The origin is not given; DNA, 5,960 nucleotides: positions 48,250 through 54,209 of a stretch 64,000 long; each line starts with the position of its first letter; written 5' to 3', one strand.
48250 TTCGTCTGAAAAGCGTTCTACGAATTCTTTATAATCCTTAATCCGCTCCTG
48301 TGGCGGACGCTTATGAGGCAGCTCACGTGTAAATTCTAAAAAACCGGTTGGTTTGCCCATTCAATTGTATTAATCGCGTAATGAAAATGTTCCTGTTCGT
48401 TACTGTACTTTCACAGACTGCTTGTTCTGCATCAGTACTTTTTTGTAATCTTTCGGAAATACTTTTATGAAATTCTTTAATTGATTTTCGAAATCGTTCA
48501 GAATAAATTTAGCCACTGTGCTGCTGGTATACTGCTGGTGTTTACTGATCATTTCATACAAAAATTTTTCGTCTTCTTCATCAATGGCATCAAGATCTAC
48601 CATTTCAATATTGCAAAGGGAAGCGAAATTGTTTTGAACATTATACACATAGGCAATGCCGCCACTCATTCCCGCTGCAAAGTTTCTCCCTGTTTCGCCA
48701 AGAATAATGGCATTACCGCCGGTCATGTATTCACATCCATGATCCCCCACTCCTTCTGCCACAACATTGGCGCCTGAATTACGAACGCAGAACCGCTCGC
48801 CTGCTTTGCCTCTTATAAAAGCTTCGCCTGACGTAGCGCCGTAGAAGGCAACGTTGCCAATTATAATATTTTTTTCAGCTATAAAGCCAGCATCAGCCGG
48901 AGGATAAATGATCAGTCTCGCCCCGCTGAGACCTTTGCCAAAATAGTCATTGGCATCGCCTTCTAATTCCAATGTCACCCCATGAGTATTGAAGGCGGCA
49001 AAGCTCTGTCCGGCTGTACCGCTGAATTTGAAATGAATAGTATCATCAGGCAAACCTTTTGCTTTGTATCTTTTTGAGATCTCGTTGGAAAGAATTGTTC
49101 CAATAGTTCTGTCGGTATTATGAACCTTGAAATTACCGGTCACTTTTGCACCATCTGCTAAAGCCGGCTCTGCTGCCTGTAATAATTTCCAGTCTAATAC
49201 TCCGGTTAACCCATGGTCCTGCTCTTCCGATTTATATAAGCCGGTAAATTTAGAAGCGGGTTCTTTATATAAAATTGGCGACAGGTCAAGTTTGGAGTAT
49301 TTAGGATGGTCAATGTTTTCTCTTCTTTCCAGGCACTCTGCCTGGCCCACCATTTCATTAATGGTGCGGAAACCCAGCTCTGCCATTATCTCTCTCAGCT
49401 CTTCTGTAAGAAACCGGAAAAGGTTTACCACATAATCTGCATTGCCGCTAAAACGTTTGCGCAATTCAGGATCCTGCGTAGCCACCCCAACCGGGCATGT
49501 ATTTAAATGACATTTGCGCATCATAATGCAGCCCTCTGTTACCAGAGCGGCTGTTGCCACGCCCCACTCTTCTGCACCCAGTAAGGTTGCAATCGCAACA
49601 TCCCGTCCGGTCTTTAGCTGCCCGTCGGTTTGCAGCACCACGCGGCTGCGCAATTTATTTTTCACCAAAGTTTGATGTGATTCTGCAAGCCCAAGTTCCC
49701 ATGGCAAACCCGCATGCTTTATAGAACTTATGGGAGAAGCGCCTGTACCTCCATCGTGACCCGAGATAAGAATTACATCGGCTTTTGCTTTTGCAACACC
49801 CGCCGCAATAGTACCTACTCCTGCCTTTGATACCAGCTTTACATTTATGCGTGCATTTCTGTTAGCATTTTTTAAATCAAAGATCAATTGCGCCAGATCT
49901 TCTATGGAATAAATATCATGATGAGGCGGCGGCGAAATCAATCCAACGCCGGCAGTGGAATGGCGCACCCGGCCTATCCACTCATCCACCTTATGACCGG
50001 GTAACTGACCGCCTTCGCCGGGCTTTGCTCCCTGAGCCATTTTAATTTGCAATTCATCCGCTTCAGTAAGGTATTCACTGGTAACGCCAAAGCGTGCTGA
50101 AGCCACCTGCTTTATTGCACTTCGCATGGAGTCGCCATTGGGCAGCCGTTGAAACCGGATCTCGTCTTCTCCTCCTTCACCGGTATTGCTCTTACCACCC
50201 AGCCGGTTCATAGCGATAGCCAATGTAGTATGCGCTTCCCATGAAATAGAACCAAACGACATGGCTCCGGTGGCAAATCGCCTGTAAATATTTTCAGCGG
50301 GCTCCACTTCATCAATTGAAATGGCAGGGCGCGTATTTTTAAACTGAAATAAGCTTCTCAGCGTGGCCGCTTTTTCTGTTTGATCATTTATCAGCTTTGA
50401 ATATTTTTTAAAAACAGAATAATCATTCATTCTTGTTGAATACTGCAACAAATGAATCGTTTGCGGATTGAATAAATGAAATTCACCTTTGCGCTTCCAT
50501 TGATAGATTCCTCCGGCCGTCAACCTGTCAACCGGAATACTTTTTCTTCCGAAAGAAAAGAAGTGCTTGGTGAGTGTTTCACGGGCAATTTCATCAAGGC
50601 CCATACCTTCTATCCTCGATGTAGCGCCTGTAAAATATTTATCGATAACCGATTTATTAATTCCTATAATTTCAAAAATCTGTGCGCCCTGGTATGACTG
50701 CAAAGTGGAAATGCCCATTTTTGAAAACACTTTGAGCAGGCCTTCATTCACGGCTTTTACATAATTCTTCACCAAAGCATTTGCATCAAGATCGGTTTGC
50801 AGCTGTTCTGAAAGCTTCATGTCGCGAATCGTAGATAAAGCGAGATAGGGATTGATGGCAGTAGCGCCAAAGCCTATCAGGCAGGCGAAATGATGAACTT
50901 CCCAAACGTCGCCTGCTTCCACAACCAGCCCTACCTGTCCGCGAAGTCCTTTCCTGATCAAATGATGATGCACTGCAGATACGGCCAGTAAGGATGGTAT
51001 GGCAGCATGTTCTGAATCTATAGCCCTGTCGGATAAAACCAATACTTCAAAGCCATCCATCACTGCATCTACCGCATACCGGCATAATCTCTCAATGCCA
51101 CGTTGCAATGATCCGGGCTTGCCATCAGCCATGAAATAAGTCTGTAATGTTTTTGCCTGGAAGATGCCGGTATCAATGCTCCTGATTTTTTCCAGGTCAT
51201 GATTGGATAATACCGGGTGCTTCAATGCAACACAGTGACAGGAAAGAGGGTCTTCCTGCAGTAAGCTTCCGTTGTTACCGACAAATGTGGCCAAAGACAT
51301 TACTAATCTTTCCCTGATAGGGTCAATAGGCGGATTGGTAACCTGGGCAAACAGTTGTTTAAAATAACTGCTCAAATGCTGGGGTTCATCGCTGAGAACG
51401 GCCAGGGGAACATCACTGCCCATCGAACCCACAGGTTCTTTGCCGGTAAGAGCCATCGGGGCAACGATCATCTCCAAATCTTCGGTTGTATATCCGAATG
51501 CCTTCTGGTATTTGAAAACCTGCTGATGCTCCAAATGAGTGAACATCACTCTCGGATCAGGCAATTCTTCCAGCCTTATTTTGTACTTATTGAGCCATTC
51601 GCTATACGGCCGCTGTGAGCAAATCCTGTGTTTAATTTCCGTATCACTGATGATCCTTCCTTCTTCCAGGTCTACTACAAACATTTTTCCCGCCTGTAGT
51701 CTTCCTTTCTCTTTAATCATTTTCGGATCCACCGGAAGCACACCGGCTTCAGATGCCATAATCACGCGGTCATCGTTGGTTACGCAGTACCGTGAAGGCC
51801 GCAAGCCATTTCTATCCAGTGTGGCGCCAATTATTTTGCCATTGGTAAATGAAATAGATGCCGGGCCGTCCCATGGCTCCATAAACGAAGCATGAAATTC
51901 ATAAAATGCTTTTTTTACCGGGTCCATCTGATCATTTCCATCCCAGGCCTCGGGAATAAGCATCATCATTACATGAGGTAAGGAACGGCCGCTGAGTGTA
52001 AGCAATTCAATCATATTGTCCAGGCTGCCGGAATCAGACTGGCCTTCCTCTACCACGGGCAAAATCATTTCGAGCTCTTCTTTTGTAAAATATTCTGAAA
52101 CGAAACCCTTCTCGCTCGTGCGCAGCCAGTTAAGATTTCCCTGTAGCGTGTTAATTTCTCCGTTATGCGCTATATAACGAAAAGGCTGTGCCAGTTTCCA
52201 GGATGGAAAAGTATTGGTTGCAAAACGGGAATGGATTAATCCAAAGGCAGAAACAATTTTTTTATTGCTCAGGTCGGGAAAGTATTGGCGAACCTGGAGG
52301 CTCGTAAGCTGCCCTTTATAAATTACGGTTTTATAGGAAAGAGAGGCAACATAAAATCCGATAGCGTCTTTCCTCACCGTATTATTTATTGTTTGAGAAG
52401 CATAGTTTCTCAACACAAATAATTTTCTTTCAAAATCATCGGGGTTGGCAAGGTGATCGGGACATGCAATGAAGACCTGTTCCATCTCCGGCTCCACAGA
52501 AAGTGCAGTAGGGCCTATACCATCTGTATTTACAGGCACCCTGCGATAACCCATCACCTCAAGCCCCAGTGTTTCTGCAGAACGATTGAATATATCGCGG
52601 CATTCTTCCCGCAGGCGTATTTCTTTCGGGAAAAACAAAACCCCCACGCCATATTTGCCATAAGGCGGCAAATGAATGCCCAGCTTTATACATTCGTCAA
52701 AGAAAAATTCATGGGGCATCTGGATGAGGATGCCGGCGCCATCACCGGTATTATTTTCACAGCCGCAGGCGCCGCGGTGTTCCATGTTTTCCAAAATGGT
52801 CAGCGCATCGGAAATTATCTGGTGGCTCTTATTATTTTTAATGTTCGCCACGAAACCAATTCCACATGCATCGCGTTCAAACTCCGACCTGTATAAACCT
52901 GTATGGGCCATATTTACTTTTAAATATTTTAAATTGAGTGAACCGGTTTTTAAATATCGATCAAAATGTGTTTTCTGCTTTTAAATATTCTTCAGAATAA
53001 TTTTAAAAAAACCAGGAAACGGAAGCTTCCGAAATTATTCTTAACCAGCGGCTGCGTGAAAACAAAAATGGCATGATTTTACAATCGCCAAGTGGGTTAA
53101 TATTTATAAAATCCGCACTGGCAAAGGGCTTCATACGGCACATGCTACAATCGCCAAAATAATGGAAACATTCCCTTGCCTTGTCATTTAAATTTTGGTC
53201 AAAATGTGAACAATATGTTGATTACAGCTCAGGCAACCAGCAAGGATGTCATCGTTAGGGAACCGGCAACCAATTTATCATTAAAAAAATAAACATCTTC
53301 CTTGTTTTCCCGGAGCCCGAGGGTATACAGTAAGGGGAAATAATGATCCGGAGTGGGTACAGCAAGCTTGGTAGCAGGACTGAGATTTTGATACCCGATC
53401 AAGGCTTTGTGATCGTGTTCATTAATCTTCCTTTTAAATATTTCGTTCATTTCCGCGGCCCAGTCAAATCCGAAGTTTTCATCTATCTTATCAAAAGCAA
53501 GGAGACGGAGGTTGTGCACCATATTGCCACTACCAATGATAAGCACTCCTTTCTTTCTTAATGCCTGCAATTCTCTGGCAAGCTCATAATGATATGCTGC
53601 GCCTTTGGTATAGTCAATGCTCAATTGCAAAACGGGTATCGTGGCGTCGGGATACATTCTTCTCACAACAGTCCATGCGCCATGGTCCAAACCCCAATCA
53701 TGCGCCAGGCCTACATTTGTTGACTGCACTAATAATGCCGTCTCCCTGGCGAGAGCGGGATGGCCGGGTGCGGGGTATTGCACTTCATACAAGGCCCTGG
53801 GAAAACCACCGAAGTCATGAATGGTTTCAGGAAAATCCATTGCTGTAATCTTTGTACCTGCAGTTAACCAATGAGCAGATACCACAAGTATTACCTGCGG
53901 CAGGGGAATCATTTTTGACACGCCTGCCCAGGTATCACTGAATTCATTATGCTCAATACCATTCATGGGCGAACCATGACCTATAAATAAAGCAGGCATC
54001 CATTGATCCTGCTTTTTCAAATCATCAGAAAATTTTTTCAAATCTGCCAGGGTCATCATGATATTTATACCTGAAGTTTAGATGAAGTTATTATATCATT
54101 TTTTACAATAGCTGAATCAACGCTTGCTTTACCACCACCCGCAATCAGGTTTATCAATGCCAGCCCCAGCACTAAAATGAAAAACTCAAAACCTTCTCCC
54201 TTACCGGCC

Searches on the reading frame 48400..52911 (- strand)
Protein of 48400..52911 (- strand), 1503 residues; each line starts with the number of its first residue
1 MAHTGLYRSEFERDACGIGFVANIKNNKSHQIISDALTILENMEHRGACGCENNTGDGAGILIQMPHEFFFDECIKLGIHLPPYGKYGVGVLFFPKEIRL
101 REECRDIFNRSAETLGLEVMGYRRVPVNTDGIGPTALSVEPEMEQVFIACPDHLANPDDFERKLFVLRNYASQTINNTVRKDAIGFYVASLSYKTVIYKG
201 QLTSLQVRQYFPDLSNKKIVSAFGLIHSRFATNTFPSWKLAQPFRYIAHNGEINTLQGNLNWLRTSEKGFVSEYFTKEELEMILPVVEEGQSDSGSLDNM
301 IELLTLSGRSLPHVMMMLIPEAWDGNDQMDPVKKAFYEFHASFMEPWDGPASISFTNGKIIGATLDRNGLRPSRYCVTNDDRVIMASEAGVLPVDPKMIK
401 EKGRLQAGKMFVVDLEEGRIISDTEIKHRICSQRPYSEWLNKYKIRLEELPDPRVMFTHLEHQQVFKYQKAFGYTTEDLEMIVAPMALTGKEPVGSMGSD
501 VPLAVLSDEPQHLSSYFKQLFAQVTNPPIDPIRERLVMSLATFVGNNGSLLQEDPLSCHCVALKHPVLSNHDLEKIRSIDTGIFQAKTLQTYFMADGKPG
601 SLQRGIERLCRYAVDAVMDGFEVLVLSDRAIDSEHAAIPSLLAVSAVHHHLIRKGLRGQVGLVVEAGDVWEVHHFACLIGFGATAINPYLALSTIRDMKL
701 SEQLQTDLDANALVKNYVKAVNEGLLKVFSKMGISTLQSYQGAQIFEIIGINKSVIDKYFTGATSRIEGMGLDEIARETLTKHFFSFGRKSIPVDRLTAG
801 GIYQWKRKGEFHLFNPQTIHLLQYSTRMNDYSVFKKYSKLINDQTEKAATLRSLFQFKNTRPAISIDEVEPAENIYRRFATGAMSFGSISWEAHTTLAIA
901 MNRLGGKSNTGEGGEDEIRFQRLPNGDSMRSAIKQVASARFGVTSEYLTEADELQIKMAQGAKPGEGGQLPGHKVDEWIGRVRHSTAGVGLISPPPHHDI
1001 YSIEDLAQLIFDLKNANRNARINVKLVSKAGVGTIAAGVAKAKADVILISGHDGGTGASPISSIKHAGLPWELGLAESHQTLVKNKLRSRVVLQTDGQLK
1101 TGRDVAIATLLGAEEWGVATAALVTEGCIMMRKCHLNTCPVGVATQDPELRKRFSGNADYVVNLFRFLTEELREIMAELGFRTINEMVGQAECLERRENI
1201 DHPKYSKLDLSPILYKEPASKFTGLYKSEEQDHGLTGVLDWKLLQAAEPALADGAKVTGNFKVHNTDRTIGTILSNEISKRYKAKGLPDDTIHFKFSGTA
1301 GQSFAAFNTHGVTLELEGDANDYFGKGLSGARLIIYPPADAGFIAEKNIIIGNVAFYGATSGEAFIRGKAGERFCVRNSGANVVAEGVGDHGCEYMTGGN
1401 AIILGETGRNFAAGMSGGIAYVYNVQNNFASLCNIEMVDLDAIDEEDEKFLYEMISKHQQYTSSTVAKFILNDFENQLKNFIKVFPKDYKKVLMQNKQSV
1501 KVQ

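Call 79: search_protein_families(library=pfam, proteins=[window:48400-52911:-], max_evalue=0.00001)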
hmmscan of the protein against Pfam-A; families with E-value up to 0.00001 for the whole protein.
window:48400-52911:- (1503 aa): 4 families
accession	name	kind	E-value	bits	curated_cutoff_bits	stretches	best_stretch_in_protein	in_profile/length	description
PF00310.26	GATase_2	-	5e-178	592.6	19.9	1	16-439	1-420/420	Glutamine amidotransferases class-II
PF01645.23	Glu_synthase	-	1.5e-153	511.8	20.4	1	813-1181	2-368/369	Conserved region in glutamate synthase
PF04898.20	Glu_syn_central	-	8.2e-120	399.8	22.8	1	468-752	2-277/277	Glutamate synthase central domain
PF01493.24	GXGXG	-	1.2e-85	286.3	32.5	1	1262-1449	2-189/190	GXGXG motif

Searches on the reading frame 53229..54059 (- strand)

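Call 80: search_protein_families(library=pfam, proteins=[window:53229-54059:-], max_evalue=0.00001)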
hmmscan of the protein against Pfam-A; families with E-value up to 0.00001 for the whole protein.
window:53229-54059:- (276 aa): 1 family
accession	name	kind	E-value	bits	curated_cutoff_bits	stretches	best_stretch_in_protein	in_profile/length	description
PF02900.23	LigB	-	3.9e-24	85.6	26.3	1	53-253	42-247/269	Catalytic LigB subunit of aromatic ring-opening dioxygenase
